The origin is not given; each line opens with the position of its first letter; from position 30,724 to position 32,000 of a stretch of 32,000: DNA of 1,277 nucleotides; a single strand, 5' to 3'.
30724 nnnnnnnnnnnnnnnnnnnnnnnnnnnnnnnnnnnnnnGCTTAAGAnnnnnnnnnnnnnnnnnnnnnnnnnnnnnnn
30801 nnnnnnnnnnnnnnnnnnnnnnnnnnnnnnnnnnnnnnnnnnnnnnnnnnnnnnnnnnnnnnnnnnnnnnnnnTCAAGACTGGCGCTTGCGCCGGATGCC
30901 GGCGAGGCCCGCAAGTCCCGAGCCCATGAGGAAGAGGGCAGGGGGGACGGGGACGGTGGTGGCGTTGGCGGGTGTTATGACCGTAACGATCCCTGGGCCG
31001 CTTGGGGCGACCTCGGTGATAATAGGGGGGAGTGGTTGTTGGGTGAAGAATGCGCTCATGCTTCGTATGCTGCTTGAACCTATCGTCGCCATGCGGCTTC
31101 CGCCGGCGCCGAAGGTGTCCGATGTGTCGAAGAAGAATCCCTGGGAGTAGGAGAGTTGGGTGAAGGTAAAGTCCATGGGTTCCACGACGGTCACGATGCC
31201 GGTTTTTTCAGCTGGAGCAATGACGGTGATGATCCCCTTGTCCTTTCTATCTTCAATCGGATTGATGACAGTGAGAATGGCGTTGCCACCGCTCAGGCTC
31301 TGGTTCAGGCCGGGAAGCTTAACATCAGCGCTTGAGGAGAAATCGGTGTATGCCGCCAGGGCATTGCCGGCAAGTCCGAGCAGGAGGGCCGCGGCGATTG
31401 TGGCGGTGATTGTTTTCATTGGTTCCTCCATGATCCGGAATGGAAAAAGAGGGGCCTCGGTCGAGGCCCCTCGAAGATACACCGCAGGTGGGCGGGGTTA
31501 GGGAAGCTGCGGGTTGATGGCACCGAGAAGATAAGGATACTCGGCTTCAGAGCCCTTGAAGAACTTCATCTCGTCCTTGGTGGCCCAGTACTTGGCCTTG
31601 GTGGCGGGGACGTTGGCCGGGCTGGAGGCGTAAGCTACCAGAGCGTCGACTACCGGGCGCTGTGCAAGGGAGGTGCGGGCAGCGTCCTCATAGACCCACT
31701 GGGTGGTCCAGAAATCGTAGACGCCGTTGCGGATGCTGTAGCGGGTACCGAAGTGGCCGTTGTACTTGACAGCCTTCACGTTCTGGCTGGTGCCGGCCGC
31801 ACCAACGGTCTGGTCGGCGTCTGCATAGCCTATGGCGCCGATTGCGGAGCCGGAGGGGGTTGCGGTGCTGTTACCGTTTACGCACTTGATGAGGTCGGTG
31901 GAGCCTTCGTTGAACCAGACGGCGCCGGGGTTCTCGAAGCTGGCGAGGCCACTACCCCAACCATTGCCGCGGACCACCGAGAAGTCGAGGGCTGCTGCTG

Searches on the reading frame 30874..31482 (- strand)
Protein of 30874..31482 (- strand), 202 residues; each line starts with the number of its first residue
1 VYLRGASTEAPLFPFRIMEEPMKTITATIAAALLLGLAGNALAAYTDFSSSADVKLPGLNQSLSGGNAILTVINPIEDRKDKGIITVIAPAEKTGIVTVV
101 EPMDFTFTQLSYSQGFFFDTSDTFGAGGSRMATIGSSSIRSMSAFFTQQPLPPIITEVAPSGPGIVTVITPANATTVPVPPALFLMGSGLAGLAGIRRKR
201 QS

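Call 3: search_protein_families(library=ncbifam, proteins=[window:30874-31482:-], max_evalue=1)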
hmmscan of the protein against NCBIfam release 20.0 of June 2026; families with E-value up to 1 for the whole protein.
window:30874-31482:- (202 aa): 8 families
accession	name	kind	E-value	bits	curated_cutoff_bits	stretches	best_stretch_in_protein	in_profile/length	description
TIGR03370.1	VPLPA-CTERM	domain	2.4e-05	24.3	25.35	1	177-200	1-24/25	VPLPA-CTERM sorting domain-containing protein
NF033554.9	floc_PepA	equivalog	5.8e-05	23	80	1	175-201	235-261/261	flocculation-associated PEP-CTERM protein PepA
NF041538.1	PEP_EDSA_1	subfamily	7.4e-05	22.5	100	1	170-200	276-307/307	EDSAP-1 family PEP-CTERM protein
NF041927.1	Xrt_dep_XDP1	equivalog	0.00036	20.6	125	1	171-200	213-242/242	exosortase-dependent surface protein XDP1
NF038125.1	PEP_CTERM_THxN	subfamily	0.00082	19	85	1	173-200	220-246/246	THxN family PEP-CTERM protein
TIGR02595.1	PEP_CTERM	domain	0.0038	18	16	1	177-201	1-24/24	PEP-CTERM sorting domain-containing protein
NF038129.1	PEP_NF038129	equivalog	0.02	14.8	65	1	170-200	164-194/194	NF038129 family PEP-CTERM protein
NF041742.1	WGxxGxxG_fam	subfamily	0.54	10.9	35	0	189-199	59-69/69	WGxxGxxG family protein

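Call 4: search_protein_families(library=pfam, proteins=[window:30874-31482:-], max_evalue=1)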
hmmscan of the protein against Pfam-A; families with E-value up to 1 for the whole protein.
window:30874-31482:- (202 aa): 1 family
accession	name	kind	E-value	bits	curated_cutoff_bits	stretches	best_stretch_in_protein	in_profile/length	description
PF07589.16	PEP-CTERM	-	0.0033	17.9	20.7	1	176-199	1-24/24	PEP-CTERM motif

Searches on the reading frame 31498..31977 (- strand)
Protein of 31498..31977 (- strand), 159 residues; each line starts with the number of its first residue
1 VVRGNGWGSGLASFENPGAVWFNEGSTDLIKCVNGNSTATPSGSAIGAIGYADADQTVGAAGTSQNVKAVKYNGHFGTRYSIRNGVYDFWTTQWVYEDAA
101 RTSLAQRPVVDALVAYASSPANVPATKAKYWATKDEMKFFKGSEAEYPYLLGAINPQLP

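Call 3: search_protein_families(library=ncbifam, proteins=[window:31498-31977:-], max_evalue=1)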
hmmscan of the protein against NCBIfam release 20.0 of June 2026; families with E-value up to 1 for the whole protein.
window:31498-31977:- (159 aa): 0 families

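Call 4: search_protein_families(library=pfam, proteins=[window:31498-31977:-], max_evalue=1)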
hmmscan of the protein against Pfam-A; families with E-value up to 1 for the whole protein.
window:31498-31977:- (159 aa): 1 family
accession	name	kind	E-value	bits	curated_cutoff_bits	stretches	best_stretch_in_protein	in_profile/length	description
PF19087.6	DUF5776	-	0.094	13.4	27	1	60-87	32-59/67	Domain of unknown function (DUF5776)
